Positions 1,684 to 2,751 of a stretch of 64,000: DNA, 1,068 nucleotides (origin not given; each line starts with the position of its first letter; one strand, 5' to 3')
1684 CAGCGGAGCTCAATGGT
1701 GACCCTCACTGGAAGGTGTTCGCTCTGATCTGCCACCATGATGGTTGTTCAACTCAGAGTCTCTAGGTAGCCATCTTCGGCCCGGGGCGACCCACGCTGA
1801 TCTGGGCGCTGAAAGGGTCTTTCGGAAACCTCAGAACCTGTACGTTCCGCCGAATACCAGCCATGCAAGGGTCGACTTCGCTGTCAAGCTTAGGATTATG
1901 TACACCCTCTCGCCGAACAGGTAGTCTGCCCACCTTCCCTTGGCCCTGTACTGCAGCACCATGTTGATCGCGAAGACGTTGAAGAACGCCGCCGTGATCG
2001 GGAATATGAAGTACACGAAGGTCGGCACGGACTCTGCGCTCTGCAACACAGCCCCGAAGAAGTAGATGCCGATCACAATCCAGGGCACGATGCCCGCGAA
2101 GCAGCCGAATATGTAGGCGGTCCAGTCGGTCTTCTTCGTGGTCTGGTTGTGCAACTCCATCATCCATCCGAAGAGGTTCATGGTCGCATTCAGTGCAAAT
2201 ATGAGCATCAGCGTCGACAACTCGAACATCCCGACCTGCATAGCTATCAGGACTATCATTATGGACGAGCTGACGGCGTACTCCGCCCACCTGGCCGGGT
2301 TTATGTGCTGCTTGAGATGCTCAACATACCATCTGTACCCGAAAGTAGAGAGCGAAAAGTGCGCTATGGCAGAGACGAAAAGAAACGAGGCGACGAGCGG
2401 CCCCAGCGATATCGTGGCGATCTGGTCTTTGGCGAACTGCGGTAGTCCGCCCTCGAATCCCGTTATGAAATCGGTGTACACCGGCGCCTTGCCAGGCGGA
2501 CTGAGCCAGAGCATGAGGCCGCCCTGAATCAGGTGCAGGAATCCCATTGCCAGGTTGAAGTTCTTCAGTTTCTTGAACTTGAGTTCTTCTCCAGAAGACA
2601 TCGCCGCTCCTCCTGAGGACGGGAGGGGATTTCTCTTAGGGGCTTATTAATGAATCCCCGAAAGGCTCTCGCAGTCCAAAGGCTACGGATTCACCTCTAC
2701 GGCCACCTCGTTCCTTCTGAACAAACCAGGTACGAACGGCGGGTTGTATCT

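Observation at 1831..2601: Heliorhodopsin gene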

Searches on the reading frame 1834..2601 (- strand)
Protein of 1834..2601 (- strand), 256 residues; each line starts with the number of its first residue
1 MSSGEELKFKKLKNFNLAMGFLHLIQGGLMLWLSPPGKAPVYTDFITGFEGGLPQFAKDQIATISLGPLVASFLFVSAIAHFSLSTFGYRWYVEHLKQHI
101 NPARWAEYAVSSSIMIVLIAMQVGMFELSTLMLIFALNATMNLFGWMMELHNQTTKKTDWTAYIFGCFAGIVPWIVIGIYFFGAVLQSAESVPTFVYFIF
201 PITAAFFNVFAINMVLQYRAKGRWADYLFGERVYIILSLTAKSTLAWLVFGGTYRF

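Call 3: search_protein_families(library=pfam, proteins=[window:1834-2601:-], max_evalue=0.01)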
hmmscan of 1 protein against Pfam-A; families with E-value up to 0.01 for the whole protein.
window:1834-2601:- (256 aa): 1 family
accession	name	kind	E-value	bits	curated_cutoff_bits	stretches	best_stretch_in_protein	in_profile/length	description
PF18761.7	Heliorhodopsin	-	3.1e-93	312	26.7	1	12-253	1-241/242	Heliorhodopsin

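Call 4: search_solved_structures(query=window:1834-2601:-, show_alignments=3, max_evalue=0.001)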
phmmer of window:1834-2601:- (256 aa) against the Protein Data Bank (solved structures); distinct sequences matched with E-value up to 0.001: 6.
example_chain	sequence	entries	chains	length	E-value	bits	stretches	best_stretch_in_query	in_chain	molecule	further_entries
6is6_A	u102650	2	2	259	1.1e-75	257.6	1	3-255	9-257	heliorhodopsin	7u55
7clj_A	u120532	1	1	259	2.4e-75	256.4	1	3-255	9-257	heliorhodopsin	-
9ljj_A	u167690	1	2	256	2.9e-50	174.2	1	8-253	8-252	Heliorhodopsin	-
6su3_X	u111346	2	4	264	3.3e-50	174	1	8-253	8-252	48C12 heliorhodopsin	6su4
6uh3_A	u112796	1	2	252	5e-50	173.4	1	8-253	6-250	Heliorhodopsin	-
9vfc_A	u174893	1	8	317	2.9e-42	148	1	38-253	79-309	heliorhodopsin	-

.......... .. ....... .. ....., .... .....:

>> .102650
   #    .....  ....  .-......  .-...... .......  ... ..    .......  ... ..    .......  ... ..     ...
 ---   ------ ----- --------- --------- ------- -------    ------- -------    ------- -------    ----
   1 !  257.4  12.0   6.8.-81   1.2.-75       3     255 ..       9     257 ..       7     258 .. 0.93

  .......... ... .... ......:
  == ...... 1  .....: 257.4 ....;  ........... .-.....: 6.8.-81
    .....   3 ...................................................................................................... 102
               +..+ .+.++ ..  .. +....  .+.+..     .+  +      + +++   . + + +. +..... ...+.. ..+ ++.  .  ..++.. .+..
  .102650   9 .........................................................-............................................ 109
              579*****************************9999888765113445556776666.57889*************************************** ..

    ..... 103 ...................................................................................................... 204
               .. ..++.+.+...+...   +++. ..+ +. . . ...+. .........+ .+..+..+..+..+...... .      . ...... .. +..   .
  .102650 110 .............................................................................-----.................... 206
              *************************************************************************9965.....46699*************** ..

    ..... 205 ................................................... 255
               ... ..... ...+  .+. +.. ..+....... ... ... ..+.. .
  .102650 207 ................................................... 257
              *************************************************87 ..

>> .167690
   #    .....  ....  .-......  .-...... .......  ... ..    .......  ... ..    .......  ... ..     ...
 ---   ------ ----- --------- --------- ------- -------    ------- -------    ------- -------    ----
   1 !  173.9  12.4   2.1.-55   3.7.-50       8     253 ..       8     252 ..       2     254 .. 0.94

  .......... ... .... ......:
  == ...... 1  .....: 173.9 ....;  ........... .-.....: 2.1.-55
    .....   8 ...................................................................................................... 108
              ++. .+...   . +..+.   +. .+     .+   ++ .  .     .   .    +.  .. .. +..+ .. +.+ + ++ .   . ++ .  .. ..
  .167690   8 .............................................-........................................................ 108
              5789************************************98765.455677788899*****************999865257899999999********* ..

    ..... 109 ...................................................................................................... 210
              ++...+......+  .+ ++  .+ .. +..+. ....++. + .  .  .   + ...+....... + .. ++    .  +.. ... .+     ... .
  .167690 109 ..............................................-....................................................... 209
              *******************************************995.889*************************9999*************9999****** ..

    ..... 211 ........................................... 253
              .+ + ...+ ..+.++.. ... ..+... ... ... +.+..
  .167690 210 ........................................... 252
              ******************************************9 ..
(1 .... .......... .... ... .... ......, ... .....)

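Call 5: search_protein_families(library=ncbifam, proteins=[window:1834-2601:-], max_evalue=0.01)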
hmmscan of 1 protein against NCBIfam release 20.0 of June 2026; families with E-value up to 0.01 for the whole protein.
window:1834-2601:- (256 aa): 1 family
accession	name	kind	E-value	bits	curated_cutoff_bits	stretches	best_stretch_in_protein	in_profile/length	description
NF038020.1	HeR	equivalog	3.4e-97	324.8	100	1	12-253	1-243/244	heliorhodopsin HeR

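Call 7: find_encoding_contigs(protein=window:1834-2601:-, flank=10000, max_places=6)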
Protein window:1834-2601:- (256 aa): 3 contigs read that carry it; 3 places shown.
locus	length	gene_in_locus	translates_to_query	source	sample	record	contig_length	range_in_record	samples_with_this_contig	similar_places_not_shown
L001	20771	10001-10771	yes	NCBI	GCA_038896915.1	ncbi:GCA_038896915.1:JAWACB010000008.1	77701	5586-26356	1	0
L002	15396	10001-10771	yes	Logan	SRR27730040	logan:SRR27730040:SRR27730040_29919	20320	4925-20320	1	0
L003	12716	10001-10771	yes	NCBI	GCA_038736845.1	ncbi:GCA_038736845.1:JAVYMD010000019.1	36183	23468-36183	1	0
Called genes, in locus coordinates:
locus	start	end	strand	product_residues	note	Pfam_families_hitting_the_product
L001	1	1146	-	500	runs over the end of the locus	-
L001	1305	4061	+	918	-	PF13545:HTH_Crp_2 (faint), PF13191:AAA_16, PF00931:NB-ARC, PF01637:ATPase_2 (weak), PF17874:TPR_MalT (faint), PF00515:TPR_1 (faint), PF07719:TPR_2 (faint), PF13424:TPR_12, +3 more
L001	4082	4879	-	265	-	-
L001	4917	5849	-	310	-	PF23213:, PF23212:DUF7064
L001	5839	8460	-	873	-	PF01326:PPDK_N, PF27448:Rph_4th, PF00391:PEP-utilizers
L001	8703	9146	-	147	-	PF07070:Spo0M (weak)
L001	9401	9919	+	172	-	PF04832:SOUL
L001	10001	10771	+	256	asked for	PF18761:Heliorhodopsin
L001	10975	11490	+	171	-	PF12641:Flavodoxin_3, PF12724:Flavodoxin_5 (weak)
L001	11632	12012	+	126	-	-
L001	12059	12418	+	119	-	-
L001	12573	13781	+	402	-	PF04282:DUF438, PF01814:Hemerythrin, PF08448:PAS_4 (weak), PF13596:PAS_10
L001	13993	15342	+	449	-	PF00202:Aminotran_3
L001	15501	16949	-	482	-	PF13230:GATase_4, PF13522:GATase_6, PF13537:GATase_7, PF00156:Pribosyltran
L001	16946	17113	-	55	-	PF01907:Ribosomal_L37e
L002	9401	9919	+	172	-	PF04832:SOUL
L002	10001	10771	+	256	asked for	PF18761:Heliorhodopsin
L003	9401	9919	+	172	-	PF04832:SOUL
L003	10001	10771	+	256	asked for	PF18761:Heliorhodopsin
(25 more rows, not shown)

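Call 11: find_homologous_proteins(query=window:1834-2601:-, max_evalue=1e-20)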
Query window:1834-2601:- (256 aa): 7707 proteins with E <= 1e-20 among 8000 candidates; the best 120 are listed.
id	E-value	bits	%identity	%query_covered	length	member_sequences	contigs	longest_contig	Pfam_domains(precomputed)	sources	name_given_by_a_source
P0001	1.3e-166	570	100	100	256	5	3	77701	PF18761.8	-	-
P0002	4.4e-150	516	89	99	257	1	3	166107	PF18761.8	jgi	-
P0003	1.1e-146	505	87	100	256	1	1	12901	PF18761.8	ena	-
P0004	1.1e-146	505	87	100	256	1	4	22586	PF18761.8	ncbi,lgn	-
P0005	2.4e-146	504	86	100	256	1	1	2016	PF18761.8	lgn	-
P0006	3.6e-146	503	87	100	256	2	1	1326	PF18761.8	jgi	jgi:hypothetical protein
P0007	1.1e-145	502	86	100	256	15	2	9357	PF18761.8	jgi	-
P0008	2.3e-145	501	86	100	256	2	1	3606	PF18761.8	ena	-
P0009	1.6e-141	488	84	100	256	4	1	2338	PF18761.8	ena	-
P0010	3.5e-141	487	85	100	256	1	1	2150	PF18761.8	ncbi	-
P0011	1.8e-139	481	84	100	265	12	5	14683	PF18761.8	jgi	jgi:hypothetical protein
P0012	1.3e-138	479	81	100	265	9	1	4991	PF18761.8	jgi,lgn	jgi:hypothetical protein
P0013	1.2e-132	459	80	100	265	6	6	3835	PF18761.8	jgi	jgi:hypothetical protein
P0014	4.4e-125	434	78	100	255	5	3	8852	PF18761.8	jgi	jgi:hypothetical protein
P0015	2.0e-124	432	77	100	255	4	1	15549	PF18761.8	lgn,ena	-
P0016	8.9e-124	430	77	100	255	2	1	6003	PF18761.8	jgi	-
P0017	4.0e-122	425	76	100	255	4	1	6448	PF18761.8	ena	-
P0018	7.8e-122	424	75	100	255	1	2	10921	PF18761.8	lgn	-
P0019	1.4e-120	419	74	100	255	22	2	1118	PF18761.8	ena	-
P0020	5.5e-120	418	75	100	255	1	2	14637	PF18761.8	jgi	jgi:hypothetical protein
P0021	1.5e-117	410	74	99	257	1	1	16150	PF18761.8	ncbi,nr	ncbi:MAG TPA: heliorhodopsin HeR [Thermoplasmata archaeon]|nr:heliorhodopsin HeR [Thermoplasmata arc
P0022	2.8e-117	409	75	99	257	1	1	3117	PF18761.8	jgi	jgi:hypothetical protein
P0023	7.4e-117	407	72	100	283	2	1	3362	PF18761.8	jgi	-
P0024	5.5e-116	404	73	98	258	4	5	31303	PF18761.8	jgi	-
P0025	8.3e-116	404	78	94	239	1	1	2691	PF18761.8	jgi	jgi:hypothetical protein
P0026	8.1e-115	401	73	100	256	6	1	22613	PF18761.8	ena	-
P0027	1.3e-114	400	74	96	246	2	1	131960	PF18761.8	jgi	-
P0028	2.0e-113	396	71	99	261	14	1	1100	PF18761.8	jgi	jgi:hypothetical protein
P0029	3.7e-113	395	71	100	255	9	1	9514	PF18761.8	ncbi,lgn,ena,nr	ncbi:TPA: hypothetical protein HA259_06485 [Thermoplasmata archaeon]|nr:hypothetical protein [Thermo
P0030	1.8e-112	393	70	100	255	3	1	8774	PF18761.8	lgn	-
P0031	2.8e-112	392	74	96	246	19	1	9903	PF18761.8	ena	-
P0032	1.7e-107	377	69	100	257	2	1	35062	PF18761.8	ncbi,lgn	-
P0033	1.0e-106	374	68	100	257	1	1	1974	PF18761.8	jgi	jgi:hypothetical protein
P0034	2.6e-106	373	70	100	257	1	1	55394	PF18761.8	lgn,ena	-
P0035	2.7e-106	373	68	100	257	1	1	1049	PF18761.8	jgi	jgi:hypothetical protein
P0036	2.7e-106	373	68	100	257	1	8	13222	PF18761.8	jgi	jgi:hypothetical protein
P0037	6.2e-106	371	69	100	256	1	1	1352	PF18761.8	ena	-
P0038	7.6e-106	371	68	100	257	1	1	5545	PF18761.8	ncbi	-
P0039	8.8e-106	371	69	100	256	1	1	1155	PF18761.8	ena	-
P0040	9.5e-106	371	68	100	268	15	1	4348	PF18761.8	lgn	-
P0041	9.8e-106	371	69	100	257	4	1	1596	PF18761.8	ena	-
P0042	1.5e-105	370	68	100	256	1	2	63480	PF18761.8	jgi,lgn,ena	-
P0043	1.5e-105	370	70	100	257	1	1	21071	PF18761.8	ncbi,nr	ncbi:MAG: heliorhodopsin HeR [Candidatus Thermoplasmatota archaeon]|nr:heliorhodopsin HeR [Candidatu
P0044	2.1e-105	370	68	100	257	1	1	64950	PF18761.8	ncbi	-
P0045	2.2e-105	370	69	100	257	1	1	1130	PF18761.8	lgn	-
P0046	2.3e-105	370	70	100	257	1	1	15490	PF18761.8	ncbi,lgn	-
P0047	4.2e-105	369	66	99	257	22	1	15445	PF18761.8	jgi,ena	-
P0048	4.4e-105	369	70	100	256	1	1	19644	PF18761.8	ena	-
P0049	4.8e-105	369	68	100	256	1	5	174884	PF18761.8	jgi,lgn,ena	-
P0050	6.3e-105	368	68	98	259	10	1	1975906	PF18761.8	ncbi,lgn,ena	-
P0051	6.3e-105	368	70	100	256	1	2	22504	PF18761.8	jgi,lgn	-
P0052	7.0e-105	368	69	100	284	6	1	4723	PF18761.8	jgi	jgi:hypothetical protein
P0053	8.2e-105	368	68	100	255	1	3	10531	PF18761.8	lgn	-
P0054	1.2e-104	367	68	98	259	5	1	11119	PF18761.8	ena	-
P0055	2.8e-104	366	68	100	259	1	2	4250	PF18761.8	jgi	jgi:hypothetical protein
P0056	3.5e-104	366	68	100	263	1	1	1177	PF18761.8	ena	-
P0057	5.7e-104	365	68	100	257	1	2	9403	PF18761.8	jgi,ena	jgi:Heliorhodopsin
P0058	5.8e-104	365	68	100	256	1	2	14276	PF18761.8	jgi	jgi:hypothetical protein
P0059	6.0e-104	365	68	100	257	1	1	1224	PF18761.8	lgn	-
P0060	6.3e-104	365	69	100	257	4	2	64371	PF18761.8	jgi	-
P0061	9.4e-104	364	68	98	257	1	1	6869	PF18761.8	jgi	jgi:hypothetical protein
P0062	1.1e-103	364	68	98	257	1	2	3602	PF18761.8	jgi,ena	-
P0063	1.3e-103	364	66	100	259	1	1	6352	PF18761.8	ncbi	ncbi:MAG: heliorhodopsin HeR [Thermoplasmata archaeon]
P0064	1.8e-103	363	70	93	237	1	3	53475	PF18761.8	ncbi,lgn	-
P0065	2.4e-103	363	67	100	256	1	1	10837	PF18761.8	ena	-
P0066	3.0e-103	363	69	98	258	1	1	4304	PF18761.8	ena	-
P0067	3.2e-103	363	66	98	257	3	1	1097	PF18761.8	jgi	jgi:hypothetical protein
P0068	3.4e-103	362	69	100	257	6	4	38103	PF18761.8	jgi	jgi:hypothetical protein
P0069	5.0e-103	362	67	98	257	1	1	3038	PF18761.8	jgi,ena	jgi:hypothetical protein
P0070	6.4e-103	362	66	98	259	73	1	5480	PF18761.8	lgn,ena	-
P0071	8.3e-103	361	67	98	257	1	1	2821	PF18761.8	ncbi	-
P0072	9.3e-103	361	67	98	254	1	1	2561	PF18761.8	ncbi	-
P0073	9.4e-103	361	68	100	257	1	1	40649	PF18761.8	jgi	-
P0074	1.2e-102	361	67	98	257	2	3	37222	PF18761.8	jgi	jgi:hypothetical protein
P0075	1.4e-102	360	67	98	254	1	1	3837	PF18761.8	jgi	jgi:hypothetical protein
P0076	1.4e-102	360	68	98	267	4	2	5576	PF18761.8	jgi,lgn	jgi:hypothetical protein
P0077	1.9e-102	360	68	98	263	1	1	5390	PF18761.8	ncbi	-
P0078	2.6e-102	360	67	98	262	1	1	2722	PF18761.8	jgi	jgi:hypothetical protein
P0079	3.0e-102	359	67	98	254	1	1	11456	PF18761.8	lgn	-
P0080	5.2e-102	359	66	98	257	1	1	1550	PF18761.8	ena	-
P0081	5.4e-102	359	66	98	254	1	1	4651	PF18761.8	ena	-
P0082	6.0e-102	358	65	100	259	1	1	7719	PF18761.8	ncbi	-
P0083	7.0e-102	358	66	100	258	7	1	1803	PF18761.8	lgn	-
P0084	7.9e-102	358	67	98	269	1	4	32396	PF18761.8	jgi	jgi:hypothetical protein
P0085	1.1e-101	357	64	99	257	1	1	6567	PF18761.8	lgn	-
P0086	1.3e-101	357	67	100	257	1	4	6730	PF18761.8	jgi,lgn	-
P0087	1.6e-101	357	68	100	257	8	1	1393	PF18761.8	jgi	-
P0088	2.0e-101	357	66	100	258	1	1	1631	PF18761.8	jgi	jgi:hypothetical protein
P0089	2.7e-101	356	66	100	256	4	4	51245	PF18761.8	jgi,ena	jgi:hypothetical protein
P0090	3.4e-101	356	67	100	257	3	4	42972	PF18761.8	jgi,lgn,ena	-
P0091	3.9e-101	356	65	100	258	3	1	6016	PF18761.8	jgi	-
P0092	4.1e-101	356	67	100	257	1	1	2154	PF18761.8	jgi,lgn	jgi:hypothetical protein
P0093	4.2e-101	356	67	96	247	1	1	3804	PF18761.8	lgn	-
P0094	4.8e-101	355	65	100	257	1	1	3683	PF18761.8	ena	-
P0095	6.0e-101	355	65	98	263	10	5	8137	PF18761.8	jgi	jgi:hypothetical protein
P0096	6.2e-101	355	65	100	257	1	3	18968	PF18761.8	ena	-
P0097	6.3e-101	355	69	96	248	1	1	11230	PF18761.8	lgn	-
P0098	7.2e-101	355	65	98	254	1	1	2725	PF18761.8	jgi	-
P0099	7.3e-101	355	67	99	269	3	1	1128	PF18761.8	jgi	-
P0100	7.5e-101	355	66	100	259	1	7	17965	PF18761.8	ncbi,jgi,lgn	-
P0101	8.1e-101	355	67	100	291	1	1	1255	PF18761.8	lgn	-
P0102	8.1e-101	355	65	100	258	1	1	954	PF18761.8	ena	-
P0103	1.6e-100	354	68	93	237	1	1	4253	PF18761.8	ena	-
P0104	1.9e-100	353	66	100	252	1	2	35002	PF18761.8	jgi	jgi:hypothetical protein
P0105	2.5e-100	353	65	100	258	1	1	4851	PF18761.8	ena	-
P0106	2.6e-100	353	67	100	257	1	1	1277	PF18761.8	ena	-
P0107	3.5e-100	353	66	100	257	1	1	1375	PF18761.8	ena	-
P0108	3.8e-100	353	79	81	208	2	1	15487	PF18761.8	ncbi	-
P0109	6.2e-100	352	65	100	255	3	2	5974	PF18761.8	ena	-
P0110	1.0e-99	351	65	100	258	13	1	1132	PF18761.8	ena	-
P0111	1.2e-99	351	65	99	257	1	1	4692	PF18761.8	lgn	-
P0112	1.2e-99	351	66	95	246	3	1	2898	PF18761.8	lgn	-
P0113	1.3e-99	351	65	99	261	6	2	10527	PF18761.8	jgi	jgi:hypothetical protein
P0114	1.3e-99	351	66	100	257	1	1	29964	PF18761.8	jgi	jgi:hypothetical protein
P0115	2.0e-99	350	65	99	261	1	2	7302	PF18761.8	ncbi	-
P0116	2.6e-99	350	63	99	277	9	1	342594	PF18761.8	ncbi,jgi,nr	ncbi:MAG: heliorhodopsin HeR [Candidatus Thermoplasmatota archaeon]|nr:heliorhodopsin HeR [Candidatu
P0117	3.6e-99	349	64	100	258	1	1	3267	PF18761.8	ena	-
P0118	5.3e-99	349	64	100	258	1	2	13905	PF18761.8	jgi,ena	-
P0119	5.5e-99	349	64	100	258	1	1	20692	PF18761.8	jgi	-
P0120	6.0e-99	349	64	98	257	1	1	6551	PF18761.8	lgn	-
